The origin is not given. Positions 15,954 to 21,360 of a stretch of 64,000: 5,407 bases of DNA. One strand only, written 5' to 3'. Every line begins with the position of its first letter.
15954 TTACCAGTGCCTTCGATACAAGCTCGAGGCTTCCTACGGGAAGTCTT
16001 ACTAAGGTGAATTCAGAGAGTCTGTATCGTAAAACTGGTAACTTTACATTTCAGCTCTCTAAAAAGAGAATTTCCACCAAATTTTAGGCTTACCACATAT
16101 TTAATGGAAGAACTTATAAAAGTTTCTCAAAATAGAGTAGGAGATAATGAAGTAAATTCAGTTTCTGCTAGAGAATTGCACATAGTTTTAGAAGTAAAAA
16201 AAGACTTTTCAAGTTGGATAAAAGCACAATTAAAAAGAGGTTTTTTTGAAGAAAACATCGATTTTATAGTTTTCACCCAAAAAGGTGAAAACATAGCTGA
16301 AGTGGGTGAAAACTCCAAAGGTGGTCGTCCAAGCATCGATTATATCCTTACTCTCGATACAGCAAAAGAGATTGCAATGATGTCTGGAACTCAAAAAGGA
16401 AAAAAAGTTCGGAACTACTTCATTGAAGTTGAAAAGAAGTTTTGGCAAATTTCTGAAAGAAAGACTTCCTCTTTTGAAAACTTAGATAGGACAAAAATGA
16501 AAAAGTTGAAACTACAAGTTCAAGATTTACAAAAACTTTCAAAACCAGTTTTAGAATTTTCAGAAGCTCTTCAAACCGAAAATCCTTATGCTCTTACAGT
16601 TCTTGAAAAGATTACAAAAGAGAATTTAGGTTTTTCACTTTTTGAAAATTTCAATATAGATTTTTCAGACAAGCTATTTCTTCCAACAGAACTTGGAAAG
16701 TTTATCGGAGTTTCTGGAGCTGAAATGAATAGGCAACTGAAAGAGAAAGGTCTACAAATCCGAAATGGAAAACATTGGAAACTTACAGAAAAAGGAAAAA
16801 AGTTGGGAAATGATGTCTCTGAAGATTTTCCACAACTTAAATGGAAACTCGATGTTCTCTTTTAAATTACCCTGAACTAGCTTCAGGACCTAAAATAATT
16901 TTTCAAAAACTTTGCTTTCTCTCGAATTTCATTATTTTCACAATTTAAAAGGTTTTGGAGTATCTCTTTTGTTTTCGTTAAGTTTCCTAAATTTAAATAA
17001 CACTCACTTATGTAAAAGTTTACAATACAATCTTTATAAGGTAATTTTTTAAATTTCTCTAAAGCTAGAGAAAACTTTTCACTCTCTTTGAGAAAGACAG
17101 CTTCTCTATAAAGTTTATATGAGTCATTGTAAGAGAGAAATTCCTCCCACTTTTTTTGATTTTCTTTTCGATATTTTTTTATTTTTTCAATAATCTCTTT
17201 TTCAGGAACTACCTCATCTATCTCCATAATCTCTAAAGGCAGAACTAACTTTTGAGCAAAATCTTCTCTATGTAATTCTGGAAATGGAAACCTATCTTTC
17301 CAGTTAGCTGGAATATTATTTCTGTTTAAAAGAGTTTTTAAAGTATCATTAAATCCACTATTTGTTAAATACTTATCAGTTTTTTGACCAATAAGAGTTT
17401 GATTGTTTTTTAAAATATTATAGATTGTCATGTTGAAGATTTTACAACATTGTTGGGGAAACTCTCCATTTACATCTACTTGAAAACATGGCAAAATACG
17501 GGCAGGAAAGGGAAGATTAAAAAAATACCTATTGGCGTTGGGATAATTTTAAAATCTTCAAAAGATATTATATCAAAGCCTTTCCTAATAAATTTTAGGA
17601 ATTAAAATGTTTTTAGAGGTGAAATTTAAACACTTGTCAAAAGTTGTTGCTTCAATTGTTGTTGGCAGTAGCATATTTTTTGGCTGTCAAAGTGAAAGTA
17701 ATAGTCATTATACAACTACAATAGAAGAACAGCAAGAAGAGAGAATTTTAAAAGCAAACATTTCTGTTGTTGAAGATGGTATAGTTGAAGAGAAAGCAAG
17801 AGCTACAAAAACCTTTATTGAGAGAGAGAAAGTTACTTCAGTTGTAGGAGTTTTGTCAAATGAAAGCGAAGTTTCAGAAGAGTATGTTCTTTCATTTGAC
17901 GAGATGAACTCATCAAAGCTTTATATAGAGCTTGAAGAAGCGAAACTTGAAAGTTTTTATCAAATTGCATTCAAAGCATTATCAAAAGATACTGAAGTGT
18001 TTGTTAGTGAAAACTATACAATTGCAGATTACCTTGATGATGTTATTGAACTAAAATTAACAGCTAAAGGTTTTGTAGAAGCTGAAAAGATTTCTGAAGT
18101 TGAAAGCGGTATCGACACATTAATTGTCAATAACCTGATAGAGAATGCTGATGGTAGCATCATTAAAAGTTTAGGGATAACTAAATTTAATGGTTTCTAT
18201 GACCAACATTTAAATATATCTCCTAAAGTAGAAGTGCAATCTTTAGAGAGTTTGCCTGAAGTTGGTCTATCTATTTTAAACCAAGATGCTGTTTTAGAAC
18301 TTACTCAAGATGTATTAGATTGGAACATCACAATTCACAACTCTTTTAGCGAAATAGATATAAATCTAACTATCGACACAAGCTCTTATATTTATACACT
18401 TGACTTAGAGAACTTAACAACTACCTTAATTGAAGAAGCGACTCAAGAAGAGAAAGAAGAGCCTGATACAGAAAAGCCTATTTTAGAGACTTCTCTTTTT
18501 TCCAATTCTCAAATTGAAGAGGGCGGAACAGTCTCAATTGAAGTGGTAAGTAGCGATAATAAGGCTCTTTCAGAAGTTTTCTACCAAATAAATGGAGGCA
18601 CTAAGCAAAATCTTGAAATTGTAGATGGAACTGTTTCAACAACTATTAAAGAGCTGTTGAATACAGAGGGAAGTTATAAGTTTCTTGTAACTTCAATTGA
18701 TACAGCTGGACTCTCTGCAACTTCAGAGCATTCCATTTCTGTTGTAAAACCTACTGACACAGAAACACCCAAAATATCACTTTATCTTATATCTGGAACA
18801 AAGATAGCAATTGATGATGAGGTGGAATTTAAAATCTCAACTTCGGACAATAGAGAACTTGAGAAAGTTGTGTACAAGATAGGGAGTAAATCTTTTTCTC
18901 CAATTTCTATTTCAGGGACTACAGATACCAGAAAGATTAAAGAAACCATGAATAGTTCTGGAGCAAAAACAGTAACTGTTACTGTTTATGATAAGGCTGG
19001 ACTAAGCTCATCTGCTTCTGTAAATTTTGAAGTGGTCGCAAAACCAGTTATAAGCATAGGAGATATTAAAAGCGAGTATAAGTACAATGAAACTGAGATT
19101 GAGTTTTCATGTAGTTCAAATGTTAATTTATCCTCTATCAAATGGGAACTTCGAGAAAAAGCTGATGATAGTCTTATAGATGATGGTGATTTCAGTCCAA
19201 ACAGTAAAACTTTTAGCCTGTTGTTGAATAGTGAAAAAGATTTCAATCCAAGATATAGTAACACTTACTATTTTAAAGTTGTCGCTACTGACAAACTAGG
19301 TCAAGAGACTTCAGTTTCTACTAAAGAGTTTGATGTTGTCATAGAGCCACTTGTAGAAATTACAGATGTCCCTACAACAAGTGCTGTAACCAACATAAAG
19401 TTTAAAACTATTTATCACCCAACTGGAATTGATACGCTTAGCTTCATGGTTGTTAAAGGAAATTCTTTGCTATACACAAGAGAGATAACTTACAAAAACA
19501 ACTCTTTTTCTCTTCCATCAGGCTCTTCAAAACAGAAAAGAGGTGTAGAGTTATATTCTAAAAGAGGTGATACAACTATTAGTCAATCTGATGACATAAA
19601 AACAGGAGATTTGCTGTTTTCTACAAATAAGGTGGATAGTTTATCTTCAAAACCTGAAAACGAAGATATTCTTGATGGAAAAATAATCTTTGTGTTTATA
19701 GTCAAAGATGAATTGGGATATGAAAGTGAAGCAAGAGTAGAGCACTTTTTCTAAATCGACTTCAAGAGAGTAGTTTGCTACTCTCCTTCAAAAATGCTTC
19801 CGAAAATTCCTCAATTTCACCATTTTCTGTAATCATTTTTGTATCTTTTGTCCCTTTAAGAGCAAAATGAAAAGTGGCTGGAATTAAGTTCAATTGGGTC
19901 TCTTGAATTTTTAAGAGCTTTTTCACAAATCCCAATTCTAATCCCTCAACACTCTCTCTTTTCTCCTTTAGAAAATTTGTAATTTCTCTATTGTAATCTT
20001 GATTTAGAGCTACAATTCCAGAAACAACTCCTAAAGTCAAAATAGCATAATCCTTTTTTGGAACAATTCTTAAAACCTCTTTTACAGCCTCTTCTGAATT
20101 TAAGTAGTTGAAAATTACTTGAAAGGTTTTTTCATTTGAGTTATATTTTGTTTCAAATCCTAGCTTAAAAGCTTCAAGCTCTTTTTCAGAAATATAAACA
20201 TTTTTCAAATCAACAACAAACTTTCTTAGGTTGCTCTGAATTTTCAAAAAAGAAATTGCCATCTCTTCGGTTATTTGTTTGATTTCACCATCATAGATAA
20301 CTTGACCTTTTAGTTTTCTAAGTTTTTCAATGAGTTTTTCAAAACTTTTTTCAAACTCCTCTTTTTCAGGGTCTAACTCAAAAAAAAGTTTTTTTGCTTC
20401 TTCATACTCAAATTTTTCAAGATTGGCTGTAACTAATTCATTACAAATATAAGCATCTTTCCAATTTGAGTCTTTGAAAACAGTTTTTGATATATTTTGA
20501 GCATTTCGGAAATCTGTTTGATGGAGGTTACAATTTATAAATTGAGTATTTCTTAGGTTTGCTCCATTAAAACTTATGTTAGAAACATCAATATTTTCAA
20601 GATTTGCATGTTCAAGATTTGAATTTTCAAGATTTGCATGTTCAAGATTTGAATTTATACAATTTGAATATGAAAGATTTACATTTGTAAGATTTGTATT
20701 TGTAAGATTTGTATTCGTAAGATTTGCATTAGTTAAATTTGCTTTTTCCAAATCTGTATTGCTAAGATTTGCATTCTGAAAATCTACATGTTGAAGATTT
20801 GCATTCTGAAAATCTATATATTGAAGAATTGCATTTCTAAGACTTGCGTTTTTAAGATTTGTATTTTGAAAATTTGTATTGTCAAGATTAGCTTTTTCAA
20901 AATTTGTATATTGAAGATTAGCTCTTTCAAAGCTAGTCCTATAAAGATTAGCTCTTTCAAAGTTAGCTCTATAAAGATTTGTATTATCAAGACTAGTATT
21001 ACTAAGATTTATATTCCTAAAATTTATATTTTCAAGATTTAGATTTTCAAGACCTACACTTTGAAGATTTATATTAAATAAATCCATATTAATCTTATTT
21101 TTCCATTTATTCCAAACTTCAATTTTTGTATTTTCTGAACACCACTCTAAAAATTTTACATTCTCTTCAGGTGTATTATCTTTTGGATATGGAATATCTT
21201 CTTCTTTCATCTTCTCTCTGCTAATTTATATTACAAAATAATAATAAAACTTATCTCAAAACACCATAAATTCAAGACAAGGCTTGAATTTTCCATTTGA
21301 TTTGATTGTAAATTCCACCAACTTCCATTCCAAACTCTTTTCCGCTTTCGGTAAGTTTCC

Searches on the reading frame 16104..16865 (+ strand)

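Call 84: search_protein_families(library=pfam, proteins=[window:16104-16865:+], max_evalue=0.01)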
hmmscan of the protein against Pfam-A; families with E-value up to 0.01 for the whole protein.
window:16104-16865:+ (253 aa): 3 families
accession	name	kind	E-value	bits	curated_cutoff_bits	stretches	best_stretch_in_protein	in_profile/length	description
PF08346.17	AntA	-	6.9e-24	84.7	27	1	20-94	1-66/68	AntA/AntB antirepressor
PF03374.19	ANT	-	0.0029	18.4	25.3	1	188-230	20-64/108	Phage antirepressor protein KilAC domain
PF14947.12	HTH_45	-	0.0077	16.7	25.5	0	211-238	42-69/77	Winged helix-turn-helix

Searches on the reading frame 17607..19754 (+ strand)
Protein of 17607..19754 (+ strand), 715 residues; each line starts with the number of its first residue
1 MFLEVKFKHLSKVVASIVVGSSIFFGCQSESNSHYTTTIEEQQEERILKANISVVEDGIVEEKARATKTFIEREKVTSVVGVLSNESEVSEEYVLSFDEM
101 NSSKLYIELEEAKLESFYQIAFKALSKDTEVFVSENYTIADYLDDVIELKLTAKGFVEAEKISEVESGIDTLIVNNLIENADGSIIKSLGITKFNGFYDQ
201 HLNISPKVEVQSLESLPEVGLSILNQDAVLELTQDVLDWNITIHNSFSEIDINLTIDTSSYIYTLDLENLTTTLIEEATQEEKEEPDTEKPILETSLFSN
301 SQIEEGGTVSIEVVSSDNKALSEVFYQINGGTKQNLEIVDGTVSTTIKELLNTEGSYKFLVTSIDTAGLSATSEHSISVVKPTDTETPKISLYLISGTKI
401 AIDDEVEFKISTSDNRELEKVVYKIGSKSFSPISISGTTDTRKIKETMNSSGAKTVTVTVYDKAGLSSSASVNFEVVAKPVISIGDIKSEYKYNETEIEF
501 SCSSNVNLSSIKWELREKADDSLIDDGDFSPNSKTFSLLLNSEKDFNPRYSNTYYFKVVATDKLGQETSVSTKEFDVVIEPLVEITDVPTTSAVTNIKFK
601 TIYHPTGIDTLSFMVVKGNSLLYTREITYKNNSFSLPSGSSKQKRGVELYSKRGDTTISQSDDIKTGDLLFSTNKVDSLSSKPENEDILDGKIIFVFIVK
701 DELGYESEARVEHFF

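Call 84: search_protein_families(library=pfam, proteins=[window:17607-19754:+], max_evalue=0.01)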
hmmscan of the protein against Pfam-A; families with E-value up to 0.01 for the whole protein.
window:17607-19754:+ (715 aa): 5 families
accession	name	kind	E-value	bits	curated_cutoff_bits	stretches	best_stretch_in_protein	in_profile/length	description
PF15418.12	DUF4625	-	1.2e-06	29.3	27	0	281-328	4-56/131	Domain of unknown function (DUF4625)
PF19077.6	Big_13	-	0.00011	23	27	0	316-376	35-97/102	Bacterial Ig-like domain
PF17957.7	Big_7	-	0.0003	21.8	24.1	0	299-347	10-56/70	Bacterial Ig domain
PF22352.2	K319L-like_PKD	-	0.0082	16.6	27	0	327-379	35-84/84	K319L-like, PKD domain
PF17963.7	Big_9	-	0.0087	17.4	23.6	0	442-474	54-88/89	Bacterial Ig domain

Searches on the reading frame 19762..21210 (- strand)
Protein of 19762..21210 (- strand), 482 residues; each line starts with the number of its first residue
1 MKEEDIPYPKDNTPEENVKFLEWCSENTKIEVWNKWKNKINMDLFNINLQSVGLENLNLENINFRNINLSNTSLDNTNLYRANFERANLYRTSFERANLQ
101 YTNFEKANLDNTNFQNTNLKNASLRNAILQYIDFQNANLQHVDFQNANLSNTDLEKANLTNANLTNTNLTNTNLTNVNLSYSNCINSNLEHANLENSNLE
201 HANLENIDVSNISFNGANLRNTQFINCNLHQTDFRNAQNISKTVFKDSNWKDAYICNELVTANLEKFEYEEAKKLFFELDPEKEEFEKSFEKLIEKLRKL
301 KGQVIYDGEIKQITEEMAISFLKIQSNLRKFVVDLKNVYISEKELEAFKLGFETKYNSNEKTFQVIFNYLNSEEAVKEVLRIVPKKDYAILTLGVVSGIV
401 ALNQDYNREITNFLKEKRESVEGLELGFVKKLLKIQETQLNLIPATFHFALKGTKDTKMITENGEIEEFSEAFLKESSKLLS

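Call 84: search_protein_families(library=pfam, proteins=[window:19762-21210:-], max_evalue=0.01)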
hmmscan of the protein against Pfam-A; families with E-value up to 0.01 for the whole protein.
window:19762-21210:- (482 aa): 5 families
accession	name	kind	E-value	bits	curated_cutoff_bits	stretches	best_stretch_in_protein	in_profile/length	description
PF00805.28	Pentapeptide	-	3e-55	183.7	20.2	8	78-116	2-40/40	Pentapeptide repeats (8 copies)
PF13599.13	Pentapeptide_4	-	1.1e-44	150.9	38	5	48-123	2-77/78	Pentapeptide repeat region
PF13576.12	Pentapeptide_3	-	3.5e-19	69.2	27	3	80-121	2-46/48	Pentapeptide repeats (9 copies)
PF23894.2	LD_SV2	-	2.3e-08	34.7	29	0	40-104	28-92/92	SV2A/B/C luminal domain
PF25296.1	Decapeptide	-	0.0019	18.5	45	0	79-144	7-72/74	Decapeptide repeat region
